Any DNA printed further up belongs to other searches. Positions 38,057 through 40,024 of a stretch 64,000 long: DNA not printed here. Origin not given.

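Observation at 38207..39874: Pseudokinase-PP2C fusion protein in the Ser/Thr signalling cluster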

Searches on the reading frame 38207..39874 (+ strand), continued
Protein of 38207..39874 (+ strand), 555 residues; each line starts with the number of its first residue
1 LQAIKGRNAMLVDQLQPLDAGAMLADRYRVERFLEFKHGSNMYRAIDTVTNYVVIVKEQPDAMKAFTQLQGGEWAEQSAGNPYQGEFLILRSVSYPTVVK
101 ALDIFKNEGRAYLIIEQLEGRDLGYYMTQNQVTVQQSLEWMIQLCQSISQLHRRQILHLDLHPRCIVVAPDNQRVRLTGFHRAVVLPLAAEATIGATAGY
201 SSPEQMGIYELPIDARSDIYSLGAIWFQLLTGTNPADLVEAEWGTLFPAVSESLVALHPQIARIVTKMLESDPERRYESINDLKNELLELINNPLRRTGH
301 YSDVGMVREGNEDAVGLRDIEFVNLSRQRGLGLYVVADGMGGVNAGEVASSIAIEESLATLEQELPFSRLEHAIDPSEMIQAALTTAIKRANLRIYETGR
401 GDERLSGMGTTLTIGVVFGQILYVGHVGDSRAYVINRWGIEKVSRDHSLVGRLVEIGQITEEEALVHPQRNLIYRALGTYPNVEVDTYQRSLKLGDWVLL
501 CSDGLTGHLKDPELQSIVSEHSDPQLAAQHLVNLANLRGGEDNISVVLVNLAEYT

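Call 26: find_encoding_contigs(protein=P0069, flank=8000, max_places=1)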
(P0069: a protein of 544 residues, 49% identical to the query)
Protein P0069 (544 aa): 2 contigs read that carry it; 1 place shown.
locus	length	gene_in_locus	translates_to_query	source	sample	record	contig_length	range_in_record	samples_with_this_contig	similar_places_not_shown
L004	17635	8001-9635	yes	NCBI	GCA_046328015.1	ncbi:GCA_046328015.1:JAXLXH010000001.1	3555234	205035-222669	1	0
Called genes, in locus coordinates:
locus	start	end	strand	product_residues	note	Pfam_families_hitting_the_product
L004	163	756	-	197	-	-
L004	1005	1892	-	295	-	-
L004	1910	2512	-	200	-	-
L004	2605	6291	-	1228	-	PF14269:Arylsulfotran_2 (faint), PF13570:Beta-prop_ACSF4 (faint), PF13360:PQQ_2 (faint), PF01436:NHL (faint)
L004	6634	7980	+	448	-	PF12773:DZR (weak), PF13240:Zn_Ribbon_1 (faint), PF17032:Zn_ribbon_15 (faint), PF18912:DZR_2 (faint), PF00069:Pkinase, PF07714:PK_Tyr_Ser-Thr, PF03109:ABC1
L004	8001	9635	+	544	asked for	PF00069:Pkinase, PF07714:PK_Tyr_Ser-Thr, PF00481:PP2C, PF13672:PP2C_2, PF07228:SpoIIE (faint)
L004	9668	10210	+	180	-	-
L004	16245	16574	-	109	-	-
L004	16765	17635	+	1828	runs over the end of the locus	PF00069:Pkinase, PF07714:PK_Tyr_Ser-Thr, PF13191:AAA_16, PF01590:GAF, PF13185:GAF_2, PF13492:GAF_3, PF01590:GAF, PF13185:GAF_2, +5 more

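Call 27: find_encoding_contigs(protein=P0033, flank=8000, max_places=1)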
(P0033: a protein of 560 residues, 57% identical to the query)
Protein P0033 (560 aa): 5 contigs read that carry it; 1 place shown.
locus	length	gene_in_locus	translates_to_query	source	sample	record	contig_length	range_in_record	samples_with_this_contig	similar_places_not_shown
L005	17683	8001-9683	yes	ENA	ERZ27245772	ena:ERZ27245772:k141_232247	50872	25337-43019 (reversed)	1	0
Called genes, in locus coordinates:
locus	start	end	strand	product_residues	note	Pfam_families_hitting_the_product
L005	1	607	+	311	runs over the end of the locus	-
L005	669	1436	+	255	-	PF22148:Fervidolysin_NPro-like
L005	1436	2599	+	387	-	PF00082:Peptidase_S8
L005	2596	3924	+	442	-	PF13620:CarboxypepD_reg (weak), PF14258:DUF4350 (weak)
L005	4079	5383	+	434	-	PF00082:Peptidase_S8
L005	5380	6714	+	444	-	PF13620:CarboxypepD_reg, PF13715:CarbopepD_reg_2 (faint), PF13620:CarboxypepD_reg, PF14258:DUF4350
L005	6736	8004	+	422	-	PF12773:DZR (faint), PF00069:Pkinase, PF07714:PK_Tyr_Ser-Thr, PF03109:ABC1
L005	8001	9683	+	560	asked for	PF00069:Pkinase, PF07714:PK_Tyr_Ser-Thr, PF00481:PP2C, PF13672:PP2C_2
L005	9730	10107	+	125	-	PF00498:FHA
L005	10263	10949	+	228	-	-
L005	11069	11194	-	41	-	-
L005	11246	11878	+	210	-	-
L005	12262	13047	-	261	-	PF00239:Resolvase, PF07508:Recombinase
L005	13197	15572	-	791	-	PF00488:MutS_V, PF20297:MSSS, PF01713:Smr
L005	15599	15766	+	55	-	-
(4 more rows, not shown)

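Call 28: find_encoding_contigs(protein=P0114, flank=8000, max_places=1)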
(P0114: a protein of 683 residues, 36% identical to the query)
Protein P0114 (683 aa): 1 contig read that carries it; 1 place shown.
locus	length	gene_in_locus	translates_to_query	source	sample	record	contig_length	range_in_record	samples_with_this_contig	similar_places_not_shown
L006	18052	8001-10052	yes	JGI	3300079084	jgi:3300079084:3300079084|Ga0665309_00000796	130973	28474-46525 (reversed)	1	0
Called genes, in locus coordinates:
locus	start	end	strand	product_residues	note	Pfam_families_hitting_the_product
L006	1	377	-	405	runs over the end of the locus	PF00270:DEAD, PF04851:ResIII, PF00271:Helicase_C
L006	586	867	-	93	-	-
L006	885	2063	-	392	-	PF00989:PAS, PF08448:PAS_4, PF13426:PAS_9, PF08447:PAS_3, PF00512:HisKA, PF00072:Response_reg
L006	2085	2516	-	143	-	PF12172:zf-ChsH2, PF01796:OB_ChsH2_C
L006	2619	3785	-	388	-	PF22691:Thiolase_C_1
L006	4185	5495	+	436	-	PF00092:VWA, PF10138:vWA-TerF-like (weak), PF13519:VWA_2, PF13768:VWA_3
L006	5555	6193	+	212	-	PF16697:Yop-YscD_cpl, PF00498:FHA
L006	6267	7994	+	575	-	PF00069:Pkinase, PF07714:PK_Tyr_Ser-Thr, PF01636:APH (faint), PF03109:ABC1 (weak), PF00498:FHA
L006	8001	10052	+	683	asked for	PF13240:Zn_Ribbon_1 (weak), PF00069:Pkinase, PF07714:PK_Tyr_Ser-Thr (faint), PF00481:PP2C, PF13672:PP2C_2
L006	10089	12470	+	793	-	PF00069:Pkinase, PF07714:PK_Tyr_Ser-Thr, PF01636:APH (faint), PF03109:ABC1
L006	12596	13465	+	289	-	PF16697:Yop-YscD_cpl, PF00498:FHA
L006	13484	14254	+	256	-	-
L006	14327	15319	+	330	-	PF03446:NAD_binding_2, PF00393:6PGD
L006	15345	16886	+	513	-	PF00479:G6PD_N, PF02781:G6PD_C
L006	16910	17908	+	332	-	PF00316:FBPase, PF18913:FBPase_C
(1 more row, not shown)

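Call 35: find_encoding_contigs(protein=P0005, flank=10000, max_places=1)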
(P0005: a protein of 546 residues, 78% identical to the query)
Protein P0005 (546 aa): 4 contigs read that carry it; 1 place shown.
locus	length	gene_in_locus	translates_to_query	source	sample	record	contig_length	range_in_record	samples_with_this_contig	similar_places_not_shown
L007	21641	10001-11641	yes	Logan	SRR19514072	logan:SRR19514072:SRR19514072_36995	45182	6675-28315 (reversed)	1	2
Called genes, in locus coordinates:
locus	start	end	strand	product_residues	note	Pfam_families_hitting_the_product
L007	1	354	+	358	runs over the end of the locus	PF03739:LptF_LptG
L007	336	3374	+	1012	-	-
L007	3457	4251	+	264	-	-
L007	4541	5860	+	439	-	PF00082:Peptidase_S8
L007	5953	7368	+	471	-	PF13620:CarboxypepD_reg (weak), PF13715:CarbopepD_reg_2 (faint), PF09822:ABC_transp_aux (faint), PF13620:CarboxypepD_reg, PF16371:MetallophosN (weak), PF14258:DUF4350 (weak)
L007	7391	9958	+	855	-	PF12773:DZR (faint), PF00069:Pkinase, PF07714:PK_Tyr_Ser-Thr, PF03109:ABC1, PF13458:Peripla_BP_6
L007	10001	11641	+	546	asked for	PF00069:Pkinase, PF07714:PK_Tyr_Ser-Thr, PF06293:Kdo (weak), PF00481:PP2C, PF13672:PP2C_2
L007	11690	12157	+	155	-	PF12773:DZR (weak), PF13240:Zn_Ribbon_1 (weak), PF16697:Yop-YscD_cpl (faint), PF00498:FHA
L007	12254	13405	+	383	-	PF00515:TPR_1 (faint), PF13432:TPR_16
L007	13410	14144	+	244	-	-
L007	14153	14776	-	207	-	-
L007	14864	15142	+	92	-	-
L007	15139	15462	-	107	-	-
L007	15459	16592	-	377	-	PF13428:TPR_14 (faint), PF07719:TPR_2 (faint), PF13432:TPR_16 (faint), PF13424:TPR_12 (weak), PF00515:TPR_1 (faint), PF13176:TPR_7 (faint), PF13181:TPR_8 (faint), PF13424:TPR_12 (weak)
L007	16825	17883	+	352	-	-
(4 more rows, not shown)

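Call 42: predict_structure(alignment_id=A2)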
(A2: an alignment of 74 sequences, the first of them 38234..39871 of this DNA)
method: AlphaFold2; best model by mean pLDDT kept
length: 546 residues; sequences in the alignment: 74
mean_pLDDT: 92.4   pTM: 0.84
mean pLDDT of the five models: 92.4, 92.2, 91.9, 90.8, 90.4
residues with pLDDT >= 90: 428; 70-90: 105; 50-70: 11; < 50: 2
segments of 3 or more residues with pLDDT < 50: none
pLDDT, mean of each block of 10 residues (from residue 1): 76 96 93 96 96 75 76 91 89 94 95 96 94 97 95 96 94 90 86 91 94 98 93 78 91 96 95 95 90 92 95 79 96 92 98 94 92 98 96 87 97 97 96 95 92 88 91 96 96 95 96 96 96 95 89
secondary structure, 60 per line:
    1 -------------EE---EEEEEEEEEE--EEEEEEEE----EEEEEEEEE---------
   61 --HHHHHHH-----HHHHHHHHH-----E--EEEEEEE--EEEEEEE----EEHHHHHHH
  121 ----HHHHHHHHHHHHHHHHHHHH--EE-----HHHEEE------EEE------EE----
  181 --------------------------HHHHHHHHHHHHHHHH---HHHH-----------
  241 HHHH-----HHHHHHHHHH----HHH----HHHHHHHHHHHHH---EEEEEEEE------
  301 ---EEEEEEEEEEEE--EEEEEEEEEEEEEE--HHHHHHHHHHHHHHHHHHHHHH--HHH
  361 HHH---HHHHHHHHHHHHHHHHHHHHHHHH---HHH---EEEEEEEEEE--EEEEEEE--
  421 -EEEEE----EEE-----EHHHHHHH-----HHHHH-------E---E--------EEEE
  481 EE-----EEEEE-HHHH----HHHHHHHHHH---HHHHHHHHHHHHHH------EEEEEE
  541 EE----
elements in order: E19-28 E31-38 E43-51 H63-69 H75-83 E92-98 E101-107 H114-120 H125-144 E157-159 E166-168 H207-222 H226-229 H241-244 H250-259 H271-283 E287-294 E304-315 E318-331 H334-355 H358-363 H367-390 E400-409 E412-418 E422-426 E431-433 H440-446 H452-456 E477-482 E488-492 H494-497 H502-511 H515-528 E535-542

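Call 45: fold_search(model_id=the predicted structure, library=pdb)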
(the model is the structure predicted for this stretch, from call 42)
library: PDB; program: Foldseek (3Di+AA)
matches with E <= 10: 2000; with E <= 0.001: 2000
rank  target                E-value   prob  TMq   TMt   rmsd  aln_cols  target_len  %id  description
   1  2pk0_C                1.4e-22  1.00  0.40  0.86   3.4       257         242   33  Structure of the S. agalactiae serine/threonine phosphatase at 2.65 resolution (released 2007-06-12)
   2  2pk0_A                2.1e-22  1.00  0.41  0.87   3.6       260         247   33  Structure of the S. agalactiae serine/threonine phosphatase at 2.65 resolution (released 2007-06-12)
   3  6ihl                  4.4e-22  1.00  0.41  0.88   4.0       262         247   35  Crystal structure of bacterial serine phosphatase (released 2019-08-07)
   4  2pk0_D                4.6e-22  1.00  0.41  0.89   3.1       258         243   34  Structure of the S. agalactiae serine/threonine phosphatase at 2.65 resolution (released 2007-06-12)
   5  5d2u                  5.5e-22  1.00  0.39  0.86   4.0       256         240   32  Crystal structure of tPphA Variant - H39A (released 2016-05-04)
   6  2xzv                  5.8e-22  1.00  0.39  0.86   3.9       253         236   32  The cyanobacterial PP2C-like phosphatase tPphA requires three metals in the catalytic center for efficient catalysis (released 2011-02-09)
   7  1txo_B                7.3e-22  1.00  0.40  0.89   3.2       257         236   36  Crystal structure of the Mycobacterium tuberculosis serine/threonine phosphatase PstP/Ppp at 1.95 A. (released 2004-11-23)
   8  5f1m                  7.7e-22  1.00  0.40  0.84   4.1       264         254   34  Crystal structure of Serine/threonine phosphatase Stp1 from Staphylococcus aureus (released 2016-08-24)
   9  1txo_A                8.2e-22  1.00  0.40  0.89   3.3       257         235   36  Crystal structure of the Mycobacterium tuberculosis serine/threonine phosphatase PstP/Ppp at 1.95 A. (released 2004-11-23)
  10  2y09                  9.7e-22  1.00  0.39  0.86   4.0       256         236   31  The cyanobacterial PP2C-like phosphatase tPphA requires three metals in the catalytic center for efficient catalysis (released 2011-02-09)
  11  6ihs                  1.7e-21  1.00  0.41  0.85   4.1       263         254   35  Crystal structure of bacterial serine phosphatase with His-tag mutation (released 2019-08-07)
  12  2jfs                  1.8e-21  1.00  0.38  0.85   3.4       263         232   33  Crystal structure of the PPM Ser-Thr phosphatase MsPP from Mycobacterium smegmatis in complex with cacodylate (released 2007-07-24)
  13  6ihw                  2.1e-21  1.00  0.41  0.88   4.0       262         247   35  Crystal structure of bacterial serine phosphatase bearing R161K mutation (released 2019-08-07)
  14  2jfr                  2.1e-21  1.00  0.38  0.84   3.3       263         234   34  Crystal structure of the PPM Ser-Thr phosphatase MsPP from Mycobacterium smegmatis in complex with phosphate at 0.83 A r (released 2007-07-24)
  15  2j86_A                2.7e-21  1.00  0.38  0.85   4.0       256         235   32  Structural analysis of the PP2C Family Phosphatase tPphA of Thermosynechococcus elongatus (released 2007-11-06)
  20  2cm1                  5.5e-21  1.00  0.39  0.90   3.2       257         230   35  Crystal structure of the catalytic domain of serine threonine protein phosphatase PstP in complex with 2 Manganese ions. (released 2007-06-12)
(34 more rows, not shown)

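Call 49: search_protein_families(library=ncbifam, proteins=[P0092, P0093, P0096, P0100, P0101, P0106, P0114, P0062], max_evalue=1e-10)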
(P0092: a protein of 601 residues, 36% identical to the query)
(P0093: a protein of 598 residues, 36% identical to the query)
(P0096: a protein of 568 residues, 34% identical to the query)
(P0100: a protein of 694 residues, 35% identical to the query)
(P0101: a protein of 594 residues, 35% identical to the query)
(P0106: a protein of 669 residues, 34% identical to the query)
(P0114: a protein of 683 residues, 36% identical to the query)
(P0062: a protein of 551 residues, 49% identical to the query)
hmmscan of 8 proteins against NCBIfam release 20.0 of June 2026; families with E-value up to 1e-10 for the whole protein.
P0092 (601 aa): 4 families
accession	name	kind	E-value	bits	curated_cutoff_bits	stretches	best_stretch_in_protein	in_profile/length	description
NF033484.1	Stp1_PP2C_phos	equivalog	5e-71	238.9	230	1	332-598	2-231/232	Stp1/IreP family PP2C-type Ser/Thr phosphatase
NF011149.0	PRK14559.1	equivalog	4.6e-32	111.6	374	2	429-600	451-631/642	serine/threonine phosphatase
NF033483.0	PknB_PASTA_kin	equivalog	2.3e-13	50.1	450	1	115-321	53-269/563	Stk1 family PASTA domain-containing Ser/Thr kinase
NF038150.1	lanthi_synth_IV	equivalog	5e-12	45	650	1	117-270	240-400/851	class IV lanthionine synthetase LanL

P0093 (598 aa): 6 families
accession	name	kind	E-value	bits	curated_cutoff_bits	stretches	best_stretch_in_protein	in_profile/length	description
NF033484.1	Stp1_PP2C_phos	equivalog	2.8e-71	239.7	230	1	343-592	1-231/232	Stp1/IreP family PP2C-type Ser/Thr phosphatase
NF011149.0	PRK14559.1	equivalog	1.8e-42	145.9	374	1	323-594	358-631/642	serine/threonine phosphatase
NF033483.0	PknB_PASTA_kin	equivalog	3.7e-22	79.1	450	1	150-332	73-272/563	Stk1 family PASTA domain-containing Ser/Thr kinase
NF047741.1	antiphage_MADS6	equivalog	1.6e-20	73.2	460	1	138-328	249-460/612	methylation-associated defense system protein kinase MAD6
NF038150.1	lanthi_synth_IV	equivalog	1.1e-18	67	650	1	147-325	256-435/851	class IV lanthionine synthetase LanL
NF038151.1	lanthi_synth_III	equivalog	5.6e-13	48.2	575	1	145-275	285-423/833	class III lanthionine synthetase LanKC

P0096 (568 aa): 5 families
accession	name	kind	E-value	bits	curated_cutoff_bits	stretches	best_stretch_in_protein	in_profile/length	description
NF033484.1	Stp1_PP2C_phos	equivalog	1.2e-67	227.8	230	1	318-565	1-231/232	Stp1/IreP family PP2C-type Ser/Thr phosphatase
NF011149.0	PRK14559.1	equivalog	9.7e-35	120.4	374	1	309-565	368-629/642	serine/threonine phosphatase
NF047741.1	antiphage_MADS6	equivalog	4.3e-16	58.5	460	1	113-348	247-498/612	methylation-associated defense system protein kinase MAD6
NF038150.1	lanthi_synth_IV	equivalog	2.1e-15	56.1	650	1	154-253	294-394/851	class IV lanthionine synthetase LanL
NF033483.0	PknB_PASTA_kin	equivalog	8.7e-15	54.7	450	1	118-313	64-274/563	Stk1 family PASTA domain-containing Ser/Thr kinase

P0100 (694 aa): 5 families
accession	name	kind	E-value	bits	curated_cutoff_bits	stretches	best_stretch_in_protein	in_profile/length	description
NF033484.1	Stp1_PP2C_phos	equivalog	3e-72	242.9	230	1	449-691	2-231/232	Stp1/IreP family PP2C-type Ser/Thr phosphatase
NF011149.0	PRK14559.1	equivalog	2.4e-42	145.5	374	1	423-691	353-629/642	serine/threonine phosphatase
NF047741.1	antiphage_MADS6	equivalog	5.3e-17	61.6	460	1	259-448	268-471/612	methylation-associated defense system protein kinase MAD6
NF033483.0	PknB_PASTA_kin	equivalog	4e-15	55.8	450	1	284-448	103-279/563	Stk1 family PASTA domain-containing Ser/Thr kinase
NF038150.1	lanthi_synth_IV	equivalog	5.6e-12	44.8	650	1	258-439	262-458/851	class IV lanthionine synthetase LanL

P0101 (594 aa): 5 families
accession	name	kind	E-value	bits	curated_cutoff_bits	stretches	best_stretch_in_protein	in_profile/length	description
NF033484.1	Stp1_PP2C_phos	equivalog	2.4e-63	213.8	230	1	340-588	7-231/232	Stp1/IreP family PP2C-type Ser/Thr phosphatase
NF011149.0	PRK14559.1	equivalog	2.8e-32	112.3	374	1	340-590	383-631/642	serine/threonine phosphatase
NF047741.1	antiphage_MADS6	equivalog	1.6e-22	79.8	460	1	76-316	187-459/612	methylation-associated defense system protein kinase MAD6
NF033483.0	PknB_PASTA_kin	equivalog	5.5e-17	62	450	1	80-268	9-205/563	Stk1 family PASTA domain-containing Ser/Thr kinase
NF038150.1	lanthi_synth_IV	equivalog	4.1e-16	58.5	650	1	80-268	191-393/851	class IV lanthionine synthetase LanL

P0106 (669 aa): 2 families
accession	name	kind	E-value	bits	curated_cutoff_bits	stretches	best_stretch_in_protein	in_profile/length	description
NF033484.1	Stp1_PP2C_phos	equivalog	7.7e-78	261.2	230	1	417-661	2-232/232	Stp1/IreP family PP2C-type Ser/Thr phosphatase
NF011149.0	PRK14559.1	equivalog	8.6e-45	153.6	374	1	406-662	367-631/642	serine/threonine phosphatase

P0114 (683 aa): 4 families
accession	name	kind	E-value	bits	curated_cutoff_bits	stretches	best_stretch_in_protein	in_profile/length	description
NF033484.1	Stp1_PP2C_phos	equivalog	4.4e-72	242.4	230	1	435-680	1-231/232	Stp1/IreP family PP2C-type Ser/Thr phosphatase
NF011149.0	PRK14559.1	equivalog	1.9e-44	152.4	374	1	414-681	357-630/642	serine/threonine phosphatase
NF047741.1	antiphage_MADS6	equivalog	4e-14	52.1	460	1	247-423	267-459/612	methylation-associated defense system protein kinase MAD6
NF033483.0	PknB_PASTA_kin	equivalog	2.2e-12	46.8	450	1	261-433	93-277/563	Stk1 family PASTA domain-containing Ser/Thr kinase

P0062 (551 aa): 8 families
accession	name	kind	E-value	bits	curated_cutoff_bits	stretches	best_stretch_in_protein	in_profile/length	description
NF033484.1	Stp1_PP2C_phos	equivalog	9.8e-76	254.3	230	1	299-544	2-232/232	Stp1/IreP family PP2C-type Ser/Thr phosphatase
NF011149.0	PRK14559.1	equivalog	1.6e-33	116.4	374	1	293-544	372-630/642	serine/threonine phosphatase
NF047741.1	antiphage_MADS6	equivalog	1.2e-30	106.6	460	1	93-291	256-464/612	methylation-associated defense system protein kinase MAD6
NF033483.0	PknB_PASTA_kin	equivalog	5.7e-29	101.6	450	1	15-292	2-273/563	Stk1 family PASTA domain-containing Ser/Thr kinase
NF038150.1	lanthi_synth_IV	equivalog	2.4e-20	72.5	650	1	9-273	181-443/851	class IV lanthionine synthetase LanL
NF038151.1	lanthi_synth_III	equivalog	2.7e-14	52.6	575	1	13-245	213-441/833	class III lanthionine synthetase LanKC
NF052427.1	StpK7MSMEG_1200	equivalog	5.8e-13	48.2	900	1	86-241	60-217/601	serine/threonine protein kinase StpK7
NF033442.0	BREX_PglW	equivalog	2.2e-11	42.2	990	1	83-280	260-479/1391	BREX system serine/threonine kinase PglW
